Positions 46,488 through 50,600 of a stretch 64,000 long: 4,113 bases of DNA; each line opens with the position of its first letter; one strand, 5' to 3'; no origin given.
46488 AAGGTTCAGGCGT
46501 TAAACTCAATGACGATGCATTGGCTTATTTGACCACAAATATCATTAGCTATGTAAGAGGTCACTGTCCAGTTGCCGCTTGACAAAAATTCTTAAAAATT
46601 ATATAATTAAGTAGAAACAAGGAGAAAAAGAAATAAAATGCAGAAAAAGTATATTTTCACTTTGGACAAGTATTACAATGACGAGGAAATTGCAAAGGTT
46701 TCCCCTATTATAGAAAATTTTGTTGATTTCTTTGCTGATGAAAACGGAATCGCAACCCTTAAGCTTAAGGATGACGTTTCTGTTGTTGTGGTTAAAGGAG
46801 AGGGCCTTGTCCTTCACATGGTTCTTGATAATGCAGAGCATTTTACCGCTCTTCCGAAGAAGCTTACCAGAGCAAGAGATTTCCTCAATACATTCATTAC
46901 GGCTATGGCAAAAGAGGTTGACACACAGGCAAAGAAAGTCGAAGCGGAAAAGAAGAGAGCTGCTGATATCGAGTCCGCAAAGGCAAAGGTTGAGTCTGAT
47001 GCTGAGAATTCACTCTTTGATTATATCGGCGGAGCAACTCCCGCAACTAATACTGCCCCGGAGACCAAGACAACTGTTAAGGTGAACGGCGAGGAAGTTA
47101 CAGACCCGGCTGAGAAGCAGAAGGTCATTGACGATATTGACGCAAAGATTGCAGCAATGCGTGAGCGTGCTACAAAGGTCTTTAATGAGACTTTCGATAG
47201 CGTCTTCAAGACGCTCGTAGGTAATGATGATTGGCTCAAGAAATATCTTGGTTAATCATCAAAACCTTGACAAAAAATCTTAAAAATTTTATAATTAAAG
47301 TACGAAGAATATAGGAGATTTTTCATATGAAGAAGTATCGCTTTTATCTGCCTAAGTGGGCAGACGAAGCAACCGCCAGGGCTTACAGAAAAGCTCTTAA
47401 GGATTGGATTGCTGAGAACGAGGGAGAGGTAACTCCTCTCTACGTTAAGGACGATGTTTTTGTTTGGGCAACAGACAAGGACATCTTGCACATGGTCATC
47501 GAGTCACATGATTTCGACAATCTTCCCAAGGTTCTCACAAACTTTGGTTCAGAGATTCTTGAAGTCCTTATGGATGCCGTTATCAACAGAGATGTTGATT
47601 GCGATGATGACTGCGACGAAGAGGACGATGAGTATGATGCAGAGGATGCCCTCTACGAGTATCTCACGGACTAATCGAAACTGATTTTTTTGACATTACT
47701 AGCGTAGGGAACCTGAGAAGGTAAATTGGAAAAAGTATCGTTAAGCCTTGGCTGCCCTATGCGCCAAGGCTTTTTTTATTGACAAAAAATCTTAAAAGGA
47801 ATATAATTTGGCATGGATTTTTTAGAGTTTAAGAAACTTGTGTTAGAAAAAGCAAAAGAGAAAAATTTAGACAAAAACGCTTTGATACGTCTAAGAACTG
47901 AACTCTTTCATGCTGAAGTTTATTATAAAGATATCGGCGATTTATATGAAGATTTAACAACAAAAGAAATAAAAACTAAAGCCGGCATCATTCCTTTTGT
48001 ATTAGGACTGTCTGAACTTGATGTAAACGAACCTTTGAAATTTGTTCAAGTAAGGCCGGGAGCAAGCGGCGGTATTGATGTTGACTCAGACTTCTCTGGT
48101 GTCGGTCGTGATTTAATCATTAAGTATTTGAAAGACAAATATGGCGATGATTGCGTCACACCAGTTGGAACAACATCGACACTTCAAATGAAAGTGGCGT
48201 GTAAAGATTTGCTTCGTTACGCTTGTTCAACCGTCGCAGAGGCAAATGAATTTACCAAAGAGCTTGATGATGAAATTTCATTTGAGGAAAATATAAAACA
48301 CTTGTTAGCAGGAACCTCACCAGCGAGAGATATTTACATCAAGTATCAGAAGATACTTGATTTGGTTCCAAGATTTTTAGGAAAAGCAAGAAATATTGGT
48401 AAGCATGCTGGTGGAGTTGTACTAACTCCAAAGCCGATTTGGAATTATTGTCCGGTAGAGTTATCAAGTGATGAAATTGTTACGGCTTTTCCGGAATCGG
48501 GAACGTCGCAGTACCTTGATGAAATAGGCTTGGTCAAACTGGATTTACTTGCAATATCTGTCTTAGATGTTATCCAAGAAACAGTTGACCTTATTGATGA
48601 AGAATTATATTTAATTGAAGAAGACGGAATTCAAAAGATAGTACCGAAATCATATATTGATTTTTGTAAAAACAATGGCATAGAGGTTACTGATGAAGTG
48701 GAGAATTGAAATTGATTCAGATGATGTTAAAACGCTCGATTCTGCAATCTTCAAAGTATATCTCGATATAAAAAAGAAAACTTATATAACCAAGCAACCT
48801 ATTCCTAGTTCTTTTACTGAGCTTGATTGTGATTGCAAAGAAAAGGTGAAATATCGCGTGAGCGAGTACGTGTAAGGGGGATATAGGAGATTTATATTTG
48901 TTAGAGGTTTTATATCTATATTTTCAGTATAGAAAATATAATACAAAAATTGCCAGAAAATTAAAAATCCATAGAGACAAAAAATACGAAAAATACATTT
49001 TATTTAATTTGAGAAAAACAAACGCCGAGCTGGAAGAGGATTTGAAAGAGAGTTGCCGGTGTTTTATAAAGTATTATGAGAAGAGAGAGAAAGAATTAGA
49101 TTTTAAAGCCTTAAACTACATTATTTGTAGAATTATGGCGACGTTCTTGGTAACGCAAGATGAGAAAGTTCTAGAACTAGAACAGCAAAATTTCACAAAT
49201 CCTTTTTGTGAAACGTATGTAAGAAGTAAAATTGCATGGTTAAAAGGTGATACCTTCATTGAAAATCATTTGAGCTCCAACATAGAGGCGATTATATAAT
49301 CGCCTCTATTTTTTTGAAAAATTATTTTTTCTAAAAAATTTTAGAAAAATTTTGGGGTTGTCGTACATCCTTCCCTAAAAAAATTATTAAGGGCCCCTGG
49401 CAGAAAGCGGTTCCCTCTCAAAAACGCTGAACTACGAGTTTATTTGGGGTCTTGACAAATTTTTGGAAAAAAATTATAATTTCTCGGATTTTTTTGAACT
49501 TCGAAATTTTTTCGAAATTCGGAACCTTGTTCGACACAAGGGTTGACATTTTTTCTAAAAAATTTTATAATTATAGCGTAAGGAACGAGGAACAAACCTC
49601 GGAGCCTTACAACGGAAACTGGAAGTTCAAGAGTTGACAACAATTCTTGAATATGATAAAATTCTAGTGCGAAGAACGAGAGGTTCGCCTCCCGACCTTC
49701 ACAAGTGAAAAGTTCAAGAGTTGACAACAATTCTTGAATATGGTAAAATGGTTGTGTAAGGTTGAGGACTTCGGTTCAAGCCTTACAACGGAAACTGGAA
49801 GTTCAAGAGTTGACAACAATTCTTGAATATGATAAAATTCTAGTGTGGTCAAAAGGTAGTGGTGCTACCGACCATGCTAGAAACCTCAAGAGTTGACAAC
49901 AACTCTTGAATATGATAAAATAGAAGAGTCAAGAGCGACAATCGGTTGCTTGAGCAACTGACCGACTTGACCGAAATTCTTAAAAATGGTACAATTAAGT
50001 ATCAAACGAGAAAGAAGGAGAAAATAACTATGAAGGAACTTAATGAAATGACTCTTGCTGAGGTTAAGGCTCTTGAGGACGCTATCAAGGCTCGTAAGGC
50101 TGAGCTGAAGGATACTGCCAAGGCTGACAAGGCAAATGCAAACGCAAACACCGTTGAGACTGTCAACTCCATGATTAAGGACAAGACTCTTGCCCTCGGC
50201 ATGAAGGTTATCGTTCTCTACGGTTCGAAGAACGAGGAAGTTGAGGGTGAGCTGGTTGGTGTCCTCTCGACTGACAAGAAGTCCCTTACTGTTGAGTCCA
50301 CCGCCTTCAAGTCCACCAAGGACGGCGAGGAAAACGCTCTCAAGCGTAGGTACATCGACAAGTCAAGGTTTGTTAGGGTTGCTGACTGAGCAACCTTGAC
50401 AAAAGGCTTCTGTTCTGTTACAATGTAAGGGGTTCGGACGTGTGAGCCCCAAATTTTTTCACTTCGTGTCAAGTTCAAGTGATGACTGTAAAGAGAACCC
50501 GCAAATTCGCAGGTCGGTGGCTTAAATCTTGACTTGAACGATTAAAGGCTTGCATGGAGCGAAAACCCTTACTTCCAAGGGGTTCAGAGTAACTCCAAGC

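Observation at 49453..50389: Tandem operator-embedded promoter array driving a codon-optimised small gene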

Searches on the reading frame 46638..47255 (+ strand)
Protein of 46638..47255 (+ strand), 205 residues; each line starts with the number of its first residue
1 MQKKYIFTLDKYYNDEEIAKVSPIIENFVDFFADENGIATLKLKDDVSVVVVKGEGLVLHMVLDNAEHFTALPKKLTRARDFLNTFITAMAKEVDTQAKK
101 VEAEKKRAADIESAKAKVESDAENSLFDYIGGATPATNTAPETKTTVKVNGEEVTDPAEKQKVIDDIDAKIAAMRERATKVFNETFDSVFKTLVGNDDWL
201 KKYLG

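Call 10: search_protein_families(library=pfam, proteins=[window:46638-47255:+], max_evalue=0.01)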
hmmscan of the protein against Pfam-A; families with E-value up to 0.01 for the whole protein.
window:46638-47255:+ (205 aa): 1 family
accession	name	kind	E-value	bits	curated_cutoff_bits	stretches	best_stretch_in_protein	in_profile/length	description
PF05761.20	5_nucleotid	-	0.0045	16.4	28.5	1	87-192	329-414/460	5' nucleotidase family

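Call 11: search_protein_families(library=phrogs, proteins=[window:46638-47255:+], max_evalue=0.01)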
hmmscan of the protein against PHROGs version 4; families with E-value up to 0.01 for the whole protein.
window:46638-47255:+ (205 aa): 0 families

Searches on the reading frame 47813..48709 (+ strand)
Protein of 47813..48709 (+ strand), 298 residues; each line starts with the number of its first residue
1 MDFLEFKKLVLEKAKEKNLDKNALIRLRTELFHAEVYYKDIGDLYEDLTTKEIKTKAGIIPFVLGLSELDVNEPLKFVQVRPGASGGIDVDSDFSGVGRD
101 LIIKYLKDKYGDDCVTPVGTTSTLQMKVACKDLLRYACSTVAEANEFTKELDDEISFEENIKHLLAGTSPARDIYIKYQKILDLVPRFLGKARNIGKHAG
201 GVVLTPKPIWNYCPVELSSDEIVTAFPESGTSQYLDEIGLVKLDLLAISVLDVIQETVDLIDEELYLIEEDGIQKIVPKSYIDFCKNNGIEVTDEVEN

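Call 10: search_protein_families(library=pfam, proteins=[window:47813-48709:+], max_evalue=0.01)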
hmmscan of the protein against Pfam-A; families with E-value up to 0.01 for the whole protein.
window:47813-48709:+ (298 aa): 1 family
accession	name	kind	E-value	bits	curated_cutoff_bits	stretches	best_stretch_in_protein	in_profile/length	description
PF07733.18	DNA_pol3_alpha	-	2.1e-26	93.6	23.9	1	89-247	103-260/260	Bacterial DNA polymerase III alpha NTPase domain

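Call 11: search_protein_families(library=phrogs, proteins=[window:47813-48709:+], max_evalue=0.01)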
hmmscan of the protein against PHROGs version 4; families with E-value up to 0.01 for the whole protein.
window:47813-48709:+ (298 aa): 4 families
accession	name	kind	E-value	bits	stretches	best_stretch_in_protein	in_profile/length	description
phrog_405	-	DNA, RNA and nucleotide metabolism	3.8e-37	128.7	1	89-264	444-617/1190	DNA polymerase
phrog_21652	-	DNA, RNA and nucleotide metabolism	6.7e-21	75.4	1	60-273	42-261/476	DNA polymerase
phrog_12219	-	DNA, RNA and nucleotide metabolism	9.4e-21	74.8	1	89-273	3-192/823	DNA polymerase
phrog_11165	-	DNA, RNA and nucleotide metabolism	1.3e-09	37.7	1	59-263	88-297/782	DNA polymerase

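Call 43: search_dna_similar(query=window:47813-48709:+, collection=phages, mode=protein, max_rows=12)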
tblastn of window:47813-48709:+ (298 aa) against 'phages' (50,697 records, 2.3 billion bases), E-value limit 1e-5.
Records with a match: 620; places in all: 620; records where one place covers at least 80% of the query: 22.
Best place of each record, by identity: <60% 620.
By first word of the organism name: Mycobacterium 213; Streptomyces 205; Bacillus 40; Escherichia 31; Bacteriophage 24; Gordonia 15; Corynebacterium 10; Serratia 8; Rhodococcus 7; Klebsiella 6; and 35 more.
By host as written in the record: Mycobacterium smegmatis mc2 155 163; Streptomyces griseus ATCC 10137 80; Streptomyces lividans JI 1326 44; - 43; Mycobacterium smegmatis mc#155 28; Streptomyces viridochromogenes DSM40736 13; Escherichia coli 13; Bacillus pumilus BL8 11; and 104 more.
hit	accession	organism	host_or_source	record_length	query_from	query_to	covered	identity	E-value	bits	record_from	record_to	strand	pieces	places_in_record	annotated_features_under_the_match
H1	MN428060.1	Streptomyces phage IchabodCrane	Streptomyces scabiei RL-34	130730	13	258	83%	27.3%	3e-12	73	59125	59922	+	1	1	79: DnaE-like DNA polymerase III alpha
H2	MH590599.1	Streptomyces phage Karimac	Streptomyces griseus ATCC 10137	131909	13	258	83%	27.3%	3e-12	73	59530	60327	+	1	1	81: DnaE-like DNA polymerase III alpha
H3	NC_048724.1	Streptomyces phage Karimac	Streptomyces griseus ATCC 10137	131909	13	258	83%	27.3%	3e-12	73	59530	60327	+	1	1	81: DNA polymerase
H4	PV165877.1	Streptomyces phage CeilingFan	Streptomyces griseus ATCC 10137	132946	13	258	83%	27.3%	3e-12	73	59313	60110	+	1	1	81: DnaE-like DNA polymerase III alpha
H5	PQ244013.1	Streptomyces phage KentuckyRacer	Streptomyces griseus ATCC 10137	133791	13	258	83%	27.3%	3e-12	73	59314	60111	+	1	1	82: DNAE-like DNA polymerase III alpha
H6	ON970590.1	Streptomyces phage JimJam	Streptomyces griseus ATCC 10137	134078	13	258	83%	27.3%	3e-12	73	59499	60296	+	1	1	82: DnaE-like DNA polymerase III alpha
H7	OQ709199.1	Streptomyces phage PumpkinSpice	Streptomyces griseofuscus ATCC 23916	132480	13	258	83%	27.3%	3e-12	73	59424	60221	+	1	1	81: DnaE-like DNA polymerase III alpha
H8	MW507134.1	Streptomyces phage Battuta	Streptomyces sanglieri UNT16F27A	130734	13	258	83%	27.3%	3e-12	73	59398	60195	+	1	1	80: DnaE-like DNA polymerase III alpha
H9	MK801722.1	Streptomyces phage Birchlyn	Streptomyces griseus ATCC 10137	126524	13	258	83%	27.3%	3e-12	72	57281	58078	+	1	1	79: DnaE-like DNA polymerase III subunit alpha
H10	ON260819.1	Streptomyces phage SaltySpitoon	Streptomyces griseus ATCC 10137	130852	13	258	83%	27.3%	3e-12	72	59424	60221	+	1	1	81: DnaE-like DNA polymerase III alpha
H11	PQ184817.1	Streptomyces phage Jollison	Streptomyces lividans JI 1326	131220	13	258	83%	27.3%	3e-12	72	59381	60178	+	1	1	81: DnaE-like DNA polymerase III alpha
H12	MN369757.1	Streptomyces phage Bordeaux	Streptomyces griseus ATCC 10137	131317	13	258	83%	27.3%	3e-12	72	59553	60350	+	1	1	80: DnaE-like DNA polymerase III alpha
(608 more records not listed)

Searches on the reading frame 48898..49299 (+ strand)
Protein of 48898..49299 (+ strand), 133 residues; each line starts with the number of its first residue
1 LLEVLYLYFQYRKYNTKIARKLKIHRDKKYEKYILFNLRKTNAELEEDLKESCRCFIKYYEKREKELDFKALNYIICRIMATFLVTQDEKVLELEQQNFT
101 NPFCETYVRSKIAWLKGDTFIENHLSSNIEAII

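Call 10: search_protein_families(library=pfam, proteins=[window:48898-49299:+], max_evalue=0.01)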
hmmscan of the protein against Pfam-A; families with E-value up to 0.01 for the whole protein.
window:48898-49299:+ (133 aa): 0 families

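Call 11: search_protein_families(library=phrogs, proteins=[window:48898-49299:+], max_evalue=0.01)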
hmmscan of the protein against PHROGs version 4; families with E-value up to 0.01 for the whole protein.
window:48898-49299:+ (133 aa): 0 families

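Call 65: find_homologous_proteins(query=window:48898-49299:+, max_evalue=0.001)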
Query window:48898-49299:+ (133 aa): 4 proteins with E <= 0.001 among 14 candidates.
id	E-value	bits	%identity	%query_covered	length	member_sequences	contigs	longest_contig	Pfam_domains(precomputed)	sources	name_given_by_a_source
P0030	2.1e-80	285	99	100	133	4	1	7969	-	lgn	-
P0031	1.4e-71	256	89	100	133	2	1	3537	-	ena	-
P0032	2.8e-52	194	67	100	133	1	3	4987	-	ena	-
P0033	6.8e-49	183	65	100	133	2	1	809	-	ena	-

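Call 67: search_solved_structures(query=A4, max_evalue=10)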
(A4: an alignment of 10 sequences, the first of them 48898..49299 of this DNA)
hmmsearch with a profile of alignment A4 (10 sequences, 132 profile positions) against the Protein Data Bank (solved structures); distinct sequences matched with E-value up to 10: 1.
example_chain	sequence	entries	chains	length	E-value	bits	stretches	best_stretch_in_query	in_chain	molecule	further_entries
9l3z_A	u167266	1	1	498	0.47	13.7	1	39-84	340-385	Chemerin-like receptor 1,Soluble cytochrome b562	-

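Call 76: predict_structure(alignment_id=A5)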
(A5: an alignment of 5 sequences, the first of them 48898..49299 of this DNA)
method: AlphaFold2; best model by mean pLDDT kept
length: 133 residues; sequences in the alignment: 5
mean_pLDDT: 79.5   pTM: 0.77
mean pLDDT of the five models: 79.5, 57.2, 51.4, 48.3, 42.5
residues with pLDDT >= 90: 1; 70-90: 116; 50-70: 15; < 50: 1
segments of 3 or more residues with pLDDT < 50: none
pLDDT, mean of each block of 10 residues (from residue 1): 71 84 84 79 82 85 71 88 83 79 86 83 67 52
secondary structure, 60 per line:
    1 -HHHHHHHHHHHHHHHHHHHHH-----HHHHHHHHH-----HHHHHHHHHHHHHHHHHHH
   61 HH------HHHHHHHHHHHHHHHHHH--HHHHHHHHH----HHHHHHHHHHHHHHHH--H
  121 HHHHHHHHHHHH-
elements in order: H2-22 H28-36 H42-62 H69-86 H89-97 H102-117 H120-132

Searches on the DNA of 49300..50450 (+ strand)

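Call 6: search_dna_similar(query=window:49300-50450:+, collection=phages, mode=distant, max_rows=25)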
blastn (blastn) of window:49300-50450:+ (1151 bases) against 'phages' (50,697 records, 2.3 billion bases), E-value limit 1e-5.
No match.
